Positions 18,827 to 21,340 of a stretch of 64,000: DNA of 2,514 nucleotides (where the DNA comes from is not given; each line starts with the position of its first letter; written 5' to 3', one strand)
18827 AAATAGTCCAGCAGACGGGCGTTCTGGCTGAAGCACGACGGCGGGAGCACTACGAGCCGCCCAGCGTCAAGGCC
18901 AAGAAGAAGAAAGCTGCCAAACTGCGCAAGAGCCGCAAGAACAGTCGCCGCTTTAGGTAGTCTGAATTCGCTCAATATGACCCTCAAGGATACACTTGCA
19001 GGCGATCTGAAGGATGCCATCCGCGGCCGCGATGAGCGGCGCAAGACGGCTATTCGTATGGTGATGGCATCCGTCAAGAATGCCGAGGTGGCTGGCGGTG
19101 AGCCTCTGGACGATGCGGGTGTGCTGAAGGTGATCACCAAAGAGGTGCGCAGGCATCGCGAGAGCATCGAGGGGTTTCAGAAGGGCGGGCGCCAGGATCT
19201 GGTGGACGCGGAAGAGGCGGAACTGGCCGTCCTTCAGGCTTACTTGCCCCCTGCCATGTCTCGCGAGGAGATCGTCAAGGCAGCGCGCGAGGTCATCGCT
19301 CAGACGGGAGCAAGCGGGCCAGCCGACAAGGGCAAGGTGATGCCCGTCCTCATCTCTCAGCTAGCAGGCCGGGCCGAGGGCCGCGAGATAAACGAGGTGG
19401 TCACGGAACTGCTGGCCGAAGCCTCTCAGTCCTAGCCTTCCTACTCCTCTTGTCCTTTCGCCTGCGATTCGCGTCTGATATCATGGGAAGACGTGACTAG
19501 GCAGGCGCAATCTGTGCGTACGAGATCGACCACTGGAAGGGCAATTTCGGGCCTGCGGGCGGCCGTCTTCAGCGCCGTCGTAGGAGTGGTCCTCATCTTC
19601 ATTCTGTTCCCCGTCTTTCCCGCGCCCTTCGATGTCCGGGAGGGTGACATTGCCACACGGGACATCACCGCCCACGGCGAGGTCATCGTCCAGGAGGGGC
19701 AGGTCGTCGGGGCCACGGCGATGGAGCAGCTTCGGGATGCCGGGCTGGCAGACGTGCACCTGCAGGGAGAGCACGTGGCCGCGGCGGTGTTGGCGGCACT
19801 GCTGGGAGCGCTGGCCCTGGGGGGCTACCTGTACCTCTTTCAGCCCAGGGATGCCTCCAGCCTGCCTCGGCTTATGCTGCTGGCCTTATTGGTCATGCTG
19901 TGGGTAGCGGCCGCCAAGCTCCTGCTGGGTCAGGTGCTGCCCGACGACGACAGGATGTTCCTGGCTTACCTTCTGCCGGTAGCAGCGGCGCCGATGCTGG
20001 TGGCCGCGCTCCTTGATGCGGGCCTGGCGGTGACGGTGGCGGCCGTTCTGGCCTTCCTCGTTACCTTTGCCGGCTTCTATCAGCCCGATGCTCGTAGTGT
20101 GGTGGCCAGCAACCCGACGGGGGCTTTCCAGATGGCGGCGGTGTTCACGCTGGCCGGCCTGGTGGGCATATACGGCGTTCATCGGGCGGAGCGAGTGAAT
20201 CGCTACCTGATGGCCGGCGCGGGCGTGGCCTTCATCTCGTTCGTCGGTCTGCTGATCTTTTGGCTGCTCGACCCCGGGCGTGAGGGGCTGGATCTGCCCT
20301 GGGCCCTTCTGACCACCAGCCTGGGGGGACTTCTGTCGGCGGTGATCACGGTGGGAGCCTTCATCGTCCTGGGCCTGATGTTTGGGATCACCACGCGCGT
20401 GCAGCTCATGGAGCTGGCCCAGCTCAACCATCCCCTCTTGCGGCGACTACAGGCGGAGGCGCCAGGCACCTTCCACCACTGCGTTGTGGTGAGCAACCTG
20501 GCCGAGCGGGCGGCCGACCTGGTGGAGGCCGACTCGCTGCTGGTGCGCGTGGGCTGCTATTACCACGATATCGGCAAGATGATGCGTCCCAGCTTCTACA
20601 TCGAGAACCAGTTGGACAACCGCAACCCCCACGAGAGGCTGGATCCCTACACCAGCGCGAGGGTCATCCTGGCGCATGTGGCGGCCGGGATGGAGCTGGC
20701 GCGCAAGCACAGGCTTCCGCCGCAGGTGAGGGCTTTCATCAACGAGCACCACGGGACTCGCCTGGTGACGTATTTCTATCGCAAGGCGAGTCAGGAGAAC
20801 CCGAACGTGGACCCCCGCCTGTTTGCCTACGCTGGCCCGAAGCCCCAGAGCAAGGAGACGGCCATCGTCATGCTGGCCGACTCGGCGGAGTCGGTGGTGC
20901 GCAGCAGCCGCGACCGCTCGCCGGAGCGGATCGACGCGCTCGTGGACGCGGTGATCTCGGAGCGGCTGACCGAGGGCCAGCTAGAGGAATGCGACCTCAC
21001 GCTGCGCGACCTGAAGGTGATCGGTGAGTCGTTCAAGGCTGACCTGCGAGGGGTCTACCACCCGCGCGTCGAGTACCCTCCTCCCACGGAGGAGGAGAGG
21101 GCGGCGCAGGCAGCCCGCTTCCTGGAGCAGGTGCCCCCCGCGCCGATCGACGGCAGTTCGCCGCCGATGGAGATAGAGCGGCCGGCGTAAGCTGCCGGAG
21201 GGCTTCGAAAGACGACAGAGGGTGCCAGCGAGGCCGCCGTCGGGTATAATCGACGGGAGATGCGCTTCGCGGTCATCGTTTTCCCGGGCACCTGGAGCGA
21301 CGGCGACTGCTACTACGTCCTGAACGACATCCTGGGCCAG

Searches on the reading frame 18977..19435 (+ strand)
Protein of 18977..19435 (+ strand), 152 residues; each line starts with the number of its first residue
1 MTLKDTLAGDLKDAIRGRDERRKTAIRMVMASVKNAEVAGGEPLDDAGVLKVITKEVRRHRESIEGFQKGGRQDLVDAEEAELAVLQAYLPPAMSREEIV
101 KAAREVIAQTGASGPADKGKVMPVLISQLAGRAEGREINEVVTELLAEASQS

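Call 43: search_protein_families(library=pfam, proteins=[window:18977-19435:+], max_evalue=0.01)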
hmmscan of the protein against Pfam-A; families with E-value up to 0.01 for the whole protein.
window:18977-19435:+ (152 aa): 1 family
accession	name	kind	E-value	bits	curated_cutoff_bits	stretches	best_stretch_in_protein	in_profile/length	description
PF09424.15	YqeY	-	2.9e-45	154.3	27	1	4-146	1-143/143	Yqey-like protein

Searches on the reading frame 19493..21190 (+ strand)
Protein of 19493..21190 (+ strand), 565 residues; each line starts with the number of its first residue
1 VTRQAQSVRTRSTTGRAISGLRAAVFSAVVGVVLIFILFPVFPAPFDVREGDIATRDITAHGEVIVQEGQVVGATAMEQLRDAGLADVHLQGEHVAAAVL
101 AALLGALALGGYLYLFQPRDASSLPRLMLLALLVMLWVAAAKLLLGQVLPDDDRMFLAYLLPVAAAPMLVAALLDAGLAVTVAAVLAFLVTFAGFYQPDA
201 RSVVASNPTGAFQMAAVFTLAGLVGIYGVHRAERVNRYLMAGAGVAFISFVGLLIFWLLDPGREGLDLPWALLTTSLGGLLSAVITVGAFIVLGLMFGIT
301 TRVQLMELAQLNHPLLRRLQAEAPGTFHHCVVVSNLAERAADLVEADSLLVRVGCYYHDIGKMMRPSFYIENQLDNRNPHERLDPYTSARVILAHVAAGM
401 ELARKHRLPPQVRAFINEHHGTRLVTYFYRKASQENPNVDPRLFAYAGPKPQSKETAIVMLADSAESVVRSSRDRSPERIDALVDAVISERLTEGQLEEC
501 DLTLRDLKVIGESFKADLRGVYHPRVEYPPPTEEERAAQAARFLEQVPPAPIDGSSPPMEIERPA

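Call 43: search_protein_families(library=pfam, proteins=[window:19493-21190:+], max_evalue=0.01)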
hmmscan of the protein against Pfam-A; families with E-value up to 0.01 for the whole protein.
window:19493-21190:+ (565 aa): 3 families
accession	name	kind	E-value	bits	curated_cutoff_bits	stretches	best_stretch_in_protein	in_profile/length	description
PF07698.17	7TM-7TMR_HD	-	1.1e-20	74.9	29.4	1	97-301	6-190/190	7TM receptor with intracellular HD hydrolase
PF01966.28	HD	-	2.7e-13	50.7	22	1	326-464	1-112/116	HD domain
PF18019.7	Cas3_HD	-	0.0067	16.9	23.1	0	344-437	50-145/207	Cas3, HD domain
